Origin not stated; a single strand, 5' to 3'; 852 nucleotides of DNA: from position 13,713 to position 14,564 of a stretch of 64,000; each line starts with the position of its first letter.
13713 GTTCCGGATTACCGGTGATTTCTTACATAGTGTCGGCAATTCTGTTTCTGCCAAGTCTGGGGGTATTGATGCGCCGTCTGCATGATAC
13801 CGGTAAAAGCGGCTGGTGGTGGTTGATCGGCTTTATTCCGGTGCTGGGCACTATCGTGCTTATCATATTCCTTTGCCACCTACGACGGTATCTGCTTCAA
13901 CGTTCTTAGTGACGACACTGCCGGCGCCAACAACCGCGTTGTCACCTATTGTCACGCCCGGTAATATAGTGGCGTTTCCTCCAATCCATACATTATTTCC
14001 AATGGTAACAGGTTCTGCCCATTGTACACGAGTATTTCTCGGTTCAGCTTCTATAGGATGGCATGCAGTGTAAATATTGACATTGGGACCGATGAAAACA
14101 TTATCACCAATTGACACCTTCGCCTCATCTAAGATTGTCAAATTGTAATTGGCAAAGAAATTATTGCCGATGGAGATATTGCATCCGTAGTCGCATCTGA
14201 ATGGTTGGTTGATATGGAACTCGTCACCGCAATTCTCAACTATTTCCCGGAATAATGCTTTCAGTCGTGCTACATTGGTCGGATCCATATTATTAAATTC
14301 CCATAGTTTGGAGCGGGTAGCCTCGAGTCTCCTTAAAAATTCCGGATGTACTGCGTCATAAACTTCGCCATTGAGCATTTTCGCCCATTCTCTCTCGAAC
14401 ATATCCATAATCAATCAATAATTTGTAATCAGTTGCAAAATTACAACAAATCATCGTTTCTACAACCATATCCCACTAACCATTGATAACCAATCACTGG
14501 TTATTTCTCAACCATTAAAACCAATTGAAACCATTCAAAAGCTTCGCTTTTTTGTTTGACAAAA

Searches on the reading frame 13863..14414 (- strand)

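Call 83: search_protein_families(library=pfam, proteins=[window:13863-14414:-], max_evalue=0.0001)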
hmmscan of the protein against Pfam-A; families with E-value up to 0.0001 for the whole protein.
window:13863-14414:- (183 aa): 4 families
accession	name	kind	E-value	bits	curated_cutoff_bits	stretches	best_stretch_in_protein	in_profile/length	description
PF00132.30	Hexapep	-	1e-16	60.3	27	1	136-170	2-36/36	Bacterial transferase hexapeptide (six repeats)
PF14602.12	Hexapep_2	-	1.3e-14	54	27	1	135-170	1-34/34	Hexapeptide repeat of succinyl-transferase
PF12464.13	Mac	-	7.7e-11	42.5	22.1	1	12-63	1-53/53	Maltose acetyltransferase hexapeptide capping motif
PF25084.1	LbH_EIF2B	-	6.7e-05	23.3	54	0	135-173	15-52/105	EIF2B subunit epsilon LbH domain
